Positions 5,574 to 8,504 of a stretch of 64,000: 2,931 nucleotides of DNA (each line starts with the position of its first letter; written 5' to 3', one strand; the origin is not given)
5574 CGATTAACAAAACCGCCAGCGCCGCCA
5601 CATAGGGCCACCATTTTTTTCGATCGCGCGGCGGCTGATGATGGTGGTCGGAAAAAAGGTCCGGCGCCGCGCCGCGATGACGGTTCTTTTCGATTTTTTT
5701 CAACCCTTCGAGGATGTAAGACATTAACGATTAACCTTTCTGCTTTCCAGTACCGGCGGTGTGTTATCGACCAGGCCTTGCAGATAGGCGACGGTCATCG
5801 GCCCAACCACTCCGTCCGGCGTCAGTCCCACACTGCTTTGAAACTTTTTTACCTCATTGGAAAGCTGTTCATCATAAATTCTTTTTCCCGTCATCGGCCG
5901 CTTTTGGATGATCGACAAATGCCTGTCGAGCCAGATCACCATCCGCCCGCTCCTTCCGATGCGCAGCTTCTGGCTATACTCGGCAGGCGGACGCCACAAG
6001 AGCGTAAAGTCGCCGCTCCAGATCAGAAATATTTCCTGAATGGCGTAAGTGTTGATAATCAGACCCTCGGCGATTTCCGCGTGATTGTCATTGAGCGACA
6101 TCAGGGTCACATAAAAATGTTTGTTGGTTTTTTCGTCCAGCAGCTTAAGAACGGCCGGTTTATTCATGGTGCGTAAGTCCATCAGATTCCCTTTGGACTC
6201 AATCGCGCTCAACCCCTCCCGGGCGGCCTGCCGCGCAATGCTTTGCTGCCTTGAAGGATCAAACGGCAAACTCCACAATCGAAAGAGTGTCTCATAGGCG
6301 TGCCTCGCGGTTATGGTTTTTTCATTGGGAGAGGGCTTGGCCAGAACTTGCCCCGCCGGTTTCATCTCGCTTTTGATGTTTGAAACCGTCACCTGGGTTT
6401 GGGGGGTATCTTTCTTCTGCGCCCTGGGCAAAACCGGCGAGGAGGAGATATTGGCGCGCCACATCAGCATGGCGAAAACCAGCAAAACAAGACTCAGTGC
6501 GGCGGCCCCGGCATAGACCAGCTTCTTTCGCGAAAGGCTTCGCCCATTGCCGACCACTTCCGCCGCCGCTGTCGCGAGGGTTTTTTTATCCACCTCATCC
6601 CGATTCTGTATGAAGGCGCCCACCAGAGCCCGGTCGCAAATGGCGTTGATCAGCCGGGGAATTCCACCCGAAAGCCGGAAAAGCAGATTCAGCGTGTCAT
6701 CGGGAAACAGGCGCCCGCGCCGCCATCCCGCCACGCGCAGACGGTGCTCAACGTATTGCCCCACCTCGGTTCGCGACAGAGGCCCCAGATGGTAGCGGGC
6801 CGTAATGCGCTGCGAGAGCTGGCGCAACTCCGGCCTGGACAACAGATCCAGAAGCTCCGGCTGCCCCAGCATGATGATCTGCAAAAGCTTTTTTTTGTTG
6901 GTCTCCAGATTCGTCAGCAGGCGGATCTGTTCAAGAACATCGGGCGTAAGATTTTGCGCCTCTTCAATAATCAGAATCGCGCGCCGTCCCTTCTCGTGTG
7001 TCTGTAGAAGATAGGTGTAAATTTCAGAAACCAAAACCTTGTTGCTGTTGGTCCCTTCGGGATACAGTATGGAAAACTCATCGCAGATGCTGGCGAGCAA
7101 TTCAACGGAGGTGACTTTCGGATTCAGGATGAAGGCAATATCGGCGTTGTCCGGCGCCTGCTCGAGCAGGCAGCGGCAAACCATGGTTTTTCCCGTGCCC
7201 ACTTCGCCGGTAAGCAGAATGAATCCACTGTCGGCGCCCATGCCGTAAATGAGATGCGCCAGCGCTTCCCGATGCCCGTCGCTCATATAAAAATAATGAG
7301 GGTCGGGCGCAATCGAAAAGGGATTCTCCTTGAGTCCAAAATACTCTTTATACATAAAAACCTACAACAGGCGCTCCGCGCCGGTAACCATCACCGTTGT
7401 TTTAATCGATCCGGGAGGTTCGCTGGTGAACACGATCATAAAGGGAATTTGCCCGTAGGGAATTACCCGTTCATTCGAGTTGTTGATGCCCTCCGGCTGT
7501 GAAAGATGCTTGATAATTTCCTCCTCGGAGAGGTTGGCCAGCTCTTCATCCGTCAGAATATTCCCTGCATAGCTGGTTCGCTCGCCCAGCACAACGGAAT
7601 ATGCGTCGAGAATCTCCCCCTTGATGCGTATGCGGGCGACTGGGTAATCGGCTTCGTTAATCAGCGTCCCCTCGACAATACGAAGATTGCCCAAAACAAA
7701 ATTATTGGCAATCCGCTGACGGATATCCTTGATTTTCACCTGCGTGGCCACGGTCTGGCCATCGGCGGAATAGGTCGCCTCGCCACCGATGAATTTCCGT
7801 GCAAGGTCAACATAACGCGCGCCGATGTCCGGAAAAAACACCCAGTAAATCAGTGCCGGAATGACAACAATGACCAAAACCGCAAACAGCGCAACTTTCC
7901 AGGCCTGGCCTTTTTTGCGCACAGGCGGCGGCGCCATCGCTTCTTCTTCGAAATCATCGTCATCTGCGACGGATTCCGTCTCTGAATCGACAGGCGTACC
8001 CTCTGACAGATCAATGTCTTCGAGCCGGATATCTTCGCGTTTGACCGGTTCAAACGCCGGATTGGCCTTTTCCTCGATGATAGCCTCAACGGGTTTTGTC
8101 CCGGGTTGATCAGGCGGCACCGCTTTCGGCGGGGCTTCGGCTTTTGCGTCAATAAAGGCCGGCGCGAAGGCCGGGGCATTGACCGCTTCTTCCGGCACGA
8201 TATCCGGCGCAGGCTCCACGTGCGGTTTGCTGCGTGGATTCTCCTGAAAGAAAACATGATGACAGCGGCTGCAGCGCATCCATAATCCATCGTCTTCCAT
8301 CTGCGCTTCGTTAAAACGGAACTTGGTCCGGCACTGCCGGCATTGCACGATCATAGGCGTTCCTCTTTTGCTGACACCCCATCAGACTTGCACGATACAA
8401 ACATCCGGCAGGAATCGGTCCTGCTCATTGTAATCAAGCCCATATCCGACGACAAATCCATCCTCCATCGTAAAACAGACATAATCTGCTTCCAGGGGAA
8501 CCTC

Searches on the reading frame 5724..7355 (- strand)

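Call 68: search_protein_families(library=pfam, proteins=[window:5724-7355:-], max_evalue=0.001)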
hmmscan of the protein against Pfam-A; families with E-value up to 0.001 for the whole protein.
window:5724-7355:- (543 aa): 5 families
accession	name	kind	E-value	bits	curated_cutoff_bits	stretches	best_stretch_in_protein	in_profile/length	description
PF13401.12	AAA_22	-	1.2e-25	90.8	27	1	43-172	5-130/130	AAA domain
PF13191.12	AAA_16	-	8.1e-11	43.1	32.6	1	22-157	2-164/167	AAA ATPase domain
PF01471.23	PG_binding_1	-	6.5e-07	29.9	23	1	472-523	4-55/57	Putative peptidoglycan binding domain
PF00004.35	AAA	-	0.00091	20.1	21.2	0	46-177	1-119/131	ATPase family associated with various cellular activities (AAA)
PF07728.20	AAA_5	-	0.00098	19.6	22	0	46-144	2-86/139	AAA domain (dynein-related subfamily)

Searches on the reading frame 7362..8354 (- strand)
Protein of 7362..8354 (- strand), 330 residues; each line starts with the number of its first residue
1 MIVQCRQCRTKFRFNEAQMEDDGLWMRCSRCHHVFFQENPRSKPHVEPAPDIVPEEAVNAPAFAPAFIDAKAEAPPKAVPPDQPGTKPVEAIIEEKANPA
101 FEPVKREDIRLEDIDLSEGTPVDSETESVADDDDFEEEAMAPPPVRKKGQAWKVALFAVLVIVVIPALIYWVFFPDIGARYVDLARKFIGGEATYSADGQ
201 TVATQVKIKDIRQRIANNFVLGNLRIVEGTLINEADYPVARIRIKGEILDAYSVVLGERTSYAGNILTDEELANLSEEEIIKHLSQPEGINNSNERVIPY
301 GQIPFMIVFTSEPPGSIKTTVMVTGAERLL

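Call 68: search_protein_families(library=pfam, proteins=[window:7362-8354:-], max_evalue=0.001)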
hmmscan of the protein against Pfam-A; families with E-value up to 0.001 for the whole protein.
window:7362-8354:- (330 aa): 3 families
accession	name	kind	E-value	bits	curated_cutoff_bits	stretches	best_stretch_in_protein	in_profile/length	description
PF13717.11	Zn_ribbon_4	-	6.9e-12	45.5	30.3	1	1-36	1-36/36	zinc-ribbon domain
PF13719.11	Zn_ribbon_5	-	1.2e-10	41.4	29.3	1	1-35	1-35/37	zinc-ribbon domain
PF11906.13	DUF3426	-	5.1e-06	27.1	27.7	1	158-313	2-137/147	Protein of unknown function (DUF3426)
